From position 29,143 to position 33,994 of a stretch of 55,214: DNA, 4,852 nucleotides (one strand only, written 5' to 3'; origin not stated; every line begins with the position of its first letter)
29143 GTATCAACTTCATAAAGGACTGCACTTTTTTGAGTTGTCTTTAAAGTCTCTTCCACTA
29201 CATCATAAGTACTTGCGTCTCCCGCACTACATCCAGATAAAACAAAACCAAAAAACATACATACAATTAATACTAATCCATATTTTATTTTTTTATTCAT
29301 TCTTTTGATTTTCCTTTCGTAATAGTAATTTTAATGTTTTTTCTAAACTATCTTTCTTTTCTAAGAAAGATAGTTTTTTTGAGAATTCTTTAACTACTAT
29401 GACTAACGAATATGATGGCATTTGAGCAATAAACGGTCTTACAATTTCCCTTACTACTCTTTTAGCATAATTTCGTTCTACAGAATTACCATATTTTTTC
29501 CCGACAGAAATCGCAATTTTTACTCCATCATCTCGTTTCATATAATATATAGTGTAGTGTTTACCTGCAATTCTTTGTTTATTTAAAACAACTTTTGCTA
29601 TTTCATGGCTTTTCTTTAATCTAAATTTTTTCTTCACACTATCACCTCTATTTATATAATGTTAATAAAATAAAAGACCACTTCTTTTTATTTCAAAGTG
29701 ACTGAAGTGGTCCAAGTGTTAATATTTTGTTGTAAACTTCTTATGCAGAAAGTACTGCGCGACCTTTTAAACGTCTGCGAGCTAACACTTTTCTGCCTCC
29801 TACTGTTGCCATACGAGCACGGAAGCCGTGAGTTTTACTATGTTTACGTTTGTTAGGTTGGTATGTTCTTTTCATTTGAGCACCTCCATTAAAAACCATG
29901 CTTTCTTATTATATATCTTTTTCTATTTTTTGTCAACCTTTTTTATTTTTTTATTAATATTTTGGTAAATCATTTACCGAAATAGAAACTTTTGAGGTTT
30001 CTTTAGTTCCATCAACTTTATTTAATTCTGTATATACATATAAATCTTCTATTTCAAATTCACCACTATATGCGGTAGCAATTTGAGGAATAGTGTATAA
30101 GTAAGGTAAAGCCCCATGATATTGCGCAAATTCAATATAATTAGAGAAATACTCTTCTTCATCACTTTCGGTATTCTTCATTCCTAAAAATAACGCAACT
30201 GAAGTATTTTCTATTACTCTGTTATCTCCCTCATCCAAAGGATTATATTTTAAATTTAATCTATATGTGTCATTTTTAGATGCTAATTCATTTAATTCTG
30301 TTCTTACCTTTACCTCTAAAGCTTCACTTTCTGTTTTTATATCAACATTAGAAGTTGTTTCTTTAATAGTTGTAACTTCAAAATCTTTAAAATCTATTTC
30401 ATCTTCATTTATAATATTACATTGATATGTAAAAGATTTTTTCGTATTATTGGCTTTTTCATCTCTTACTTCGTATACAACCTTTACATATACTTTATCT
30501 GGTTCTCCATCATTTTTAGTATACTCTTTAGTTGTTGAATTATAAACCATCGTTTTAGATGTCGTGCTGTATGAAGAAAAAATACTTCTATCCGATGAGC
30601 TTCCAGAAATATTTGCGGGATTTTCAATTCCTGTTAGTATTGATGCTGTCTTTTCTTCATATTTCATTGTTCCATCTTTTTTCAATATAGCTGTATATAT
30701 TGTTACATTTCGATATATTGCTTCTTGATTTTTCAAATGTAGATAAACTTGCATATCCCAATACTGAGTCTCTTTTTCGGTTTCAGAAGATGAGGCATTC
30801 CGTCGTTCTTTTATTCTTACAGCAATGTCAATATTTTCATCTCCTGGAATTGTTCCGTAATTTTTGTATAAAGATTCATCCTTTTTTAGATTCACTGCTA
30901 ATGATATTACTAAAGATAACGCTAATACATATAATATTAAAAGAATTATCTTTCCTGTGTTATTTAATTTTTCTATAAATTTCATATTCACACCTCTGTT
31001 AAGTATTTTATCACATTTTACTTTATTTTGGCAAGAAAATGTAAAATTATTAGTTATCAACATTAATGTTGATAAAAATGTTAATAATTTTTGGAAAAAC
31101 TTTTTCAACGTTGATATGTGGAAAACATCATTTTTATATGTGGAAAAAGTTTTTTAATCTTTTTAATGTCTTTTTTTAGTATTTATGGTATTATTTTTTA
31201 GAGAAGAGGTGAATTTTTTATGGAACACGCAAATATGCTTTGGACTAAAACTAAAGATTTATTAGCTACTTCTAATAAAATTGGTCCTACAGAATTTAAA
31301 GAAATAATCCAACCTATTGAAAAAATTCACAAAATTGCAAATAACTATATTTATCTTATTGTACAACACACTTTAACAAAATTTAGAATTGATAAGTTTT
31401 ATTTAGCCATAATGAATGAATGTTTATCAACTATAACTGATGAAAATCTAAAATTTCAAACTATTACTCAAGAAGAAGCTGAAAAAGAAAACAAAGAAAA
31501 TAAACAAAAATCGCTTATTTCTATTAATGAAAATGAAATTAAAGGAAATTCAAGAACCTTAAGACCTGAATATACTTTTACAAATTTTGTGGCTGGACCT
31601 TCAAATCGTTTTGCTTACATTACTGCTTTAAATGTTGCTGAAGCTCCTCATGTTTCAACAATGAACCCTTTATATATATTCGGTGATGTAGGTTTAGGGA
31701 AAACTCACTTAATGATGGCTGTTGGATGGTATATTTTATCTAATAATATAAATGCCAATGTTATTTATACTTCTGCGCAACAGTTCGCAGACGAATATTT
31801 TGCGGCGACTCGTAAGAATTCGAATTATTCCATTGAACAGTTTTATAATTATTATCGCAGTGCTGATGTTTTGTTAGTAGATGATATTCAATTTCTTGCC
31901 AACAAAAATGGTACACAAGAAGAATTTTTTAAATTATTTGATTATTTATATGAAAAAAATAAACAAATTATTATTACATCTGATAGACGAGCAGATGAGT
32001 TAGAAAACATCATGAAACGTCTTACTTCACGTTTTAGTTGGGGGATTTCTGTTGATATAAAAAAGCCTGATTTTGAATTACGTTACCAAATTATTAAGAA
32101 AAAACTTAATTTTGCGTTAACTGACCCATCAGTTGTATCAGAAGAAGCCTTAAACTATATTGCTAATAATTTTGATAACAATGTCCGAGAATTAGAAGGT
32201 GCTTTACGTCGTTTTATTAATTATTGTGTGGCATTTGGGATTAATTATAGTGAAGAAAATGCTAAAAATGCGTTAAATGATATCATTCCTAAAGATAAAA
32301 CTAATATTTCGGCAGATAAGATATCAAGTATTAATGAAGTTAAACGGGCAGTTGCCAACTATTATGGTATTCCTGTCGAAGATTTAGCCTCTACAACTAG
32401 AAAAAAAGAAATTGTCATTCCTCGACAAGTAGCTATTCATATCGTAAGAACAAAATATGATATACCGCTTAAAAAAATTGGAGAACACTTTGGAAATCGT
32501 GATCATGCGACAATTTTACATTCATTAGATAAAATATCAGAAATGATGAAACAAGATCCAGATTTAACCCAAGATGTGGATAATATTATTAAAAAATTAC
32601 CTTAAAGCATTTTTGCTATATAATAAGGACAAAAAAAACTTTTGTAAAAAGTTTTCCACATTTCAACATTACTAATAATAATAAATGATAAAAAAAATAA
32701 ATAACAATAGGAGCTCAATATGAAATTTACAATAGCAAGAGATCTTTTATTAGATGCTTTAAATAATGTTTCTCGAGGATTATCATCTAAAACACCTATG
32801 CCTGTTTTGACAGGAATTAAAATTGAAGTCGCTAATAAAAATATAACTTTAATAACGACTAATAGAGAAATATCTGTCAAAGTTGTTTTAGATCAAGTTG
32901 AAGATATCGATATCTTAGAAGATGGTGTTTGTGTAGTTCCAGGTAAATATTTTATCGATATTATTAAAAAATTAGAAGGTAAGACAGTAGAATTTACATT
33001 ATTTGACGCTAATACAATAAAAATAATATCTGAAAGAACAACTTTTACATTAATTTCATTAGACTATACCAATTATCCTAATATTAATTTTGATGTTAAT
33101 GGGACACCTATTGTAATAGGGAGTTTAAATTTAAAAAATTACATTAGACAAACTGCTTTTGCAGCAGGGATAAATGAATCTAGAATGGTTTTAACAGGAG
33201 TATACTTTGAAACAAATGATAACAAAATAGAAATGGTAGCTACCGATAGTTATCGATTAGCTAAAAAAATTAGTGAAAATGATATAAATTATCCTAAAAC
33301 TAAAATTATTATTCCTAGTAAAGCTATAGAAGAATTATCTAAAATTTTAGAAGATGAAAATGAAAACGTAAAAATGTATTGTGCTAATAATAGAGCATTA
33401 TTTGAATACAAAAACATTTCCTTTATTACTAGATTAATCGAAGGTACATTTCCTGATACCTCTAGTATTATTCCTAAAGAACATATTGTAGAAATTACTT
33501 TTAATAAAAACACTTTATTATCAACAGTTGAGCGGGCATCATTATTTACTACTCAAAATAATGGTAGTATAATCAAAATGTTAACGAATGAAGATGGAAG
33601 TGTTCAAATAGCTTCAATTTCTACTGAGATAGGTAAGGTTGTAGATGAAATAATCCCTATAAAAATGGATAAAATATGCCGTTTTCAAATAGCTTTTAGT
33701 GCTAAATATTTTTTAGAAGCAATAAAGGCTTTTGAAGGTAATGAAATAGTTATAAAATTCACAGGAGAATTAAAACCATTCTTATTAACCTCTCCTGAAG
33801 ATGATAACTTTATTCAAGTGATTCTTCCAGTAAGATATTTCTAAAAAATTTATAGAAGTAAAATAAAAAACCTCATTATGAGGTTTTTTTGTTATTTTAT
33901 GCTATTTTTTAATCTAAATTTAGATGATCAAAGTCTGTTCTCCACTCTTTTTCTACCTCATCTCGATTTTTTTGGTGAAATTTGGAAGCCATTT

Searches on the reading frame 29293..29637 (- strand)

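Call 10: search_protein_families(library=pfam, proteins=[window:29293-29637:-], max_evalue=0.001)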
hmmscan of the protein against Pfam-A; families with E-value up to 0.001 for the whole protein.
window:29293-29637:- (114 aa): 1 family
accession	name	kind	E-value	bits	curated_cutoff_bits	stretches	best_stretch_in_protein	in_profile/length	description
PF00825.24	Ribonuclease_P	-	2.8e-24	85.7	22.3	1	1-103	1-106/109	Ribonuclease P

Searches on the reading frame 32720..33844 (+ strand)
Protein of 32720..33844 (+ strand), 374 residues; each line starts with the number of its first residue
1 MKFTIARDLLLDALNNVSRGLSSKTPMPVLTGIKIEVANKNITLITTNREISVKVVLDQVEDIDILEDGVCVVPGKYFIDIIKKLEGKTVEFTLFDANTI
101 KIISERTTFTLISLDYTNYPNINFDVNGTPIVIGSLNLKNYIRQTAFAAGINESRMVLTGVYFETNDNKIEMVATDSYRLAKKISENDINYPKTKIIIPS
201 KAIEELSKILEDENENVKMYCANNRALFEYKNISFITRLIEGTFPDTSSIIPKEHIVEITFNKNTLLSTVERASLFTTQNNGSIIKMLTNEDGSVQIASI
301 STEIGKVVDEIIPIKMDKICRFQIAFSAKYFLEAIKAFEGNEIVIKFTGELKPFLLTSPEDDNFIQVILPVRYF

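Call 4: search_protein_families(library=pfam, proteins=[window:32720-33844:+], max_evalue=0.1)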
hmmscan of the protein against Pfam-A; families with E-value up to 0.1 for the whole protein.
window:32720-33844:+ (374 aa): 4 families
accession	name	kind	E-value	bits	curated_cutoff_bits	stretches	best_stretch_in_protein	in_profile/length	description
PF02767.21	DNA_pol3_beta_2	-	4.1e-37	127.5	27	2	137-246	6-116/116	DNA polymerase III beta subunit, central domain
PF00712.24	DNA_pol3_beta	-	5.1e-35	120.7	24.4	3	1-122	1-119/120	DNA polymerase III beta subunit, N-terminal domain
PF02768.20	DNA_pol3_beta_3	-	1.3e-25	90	27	2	249-372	2-121/121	DNA polymerase III beta subunit, C-terminal domain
PF17905.7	KH_GLD-3_4th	-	0.0063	17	23.3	0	33-70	17-54/80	GLD-3 4th KH domain (aka KH5)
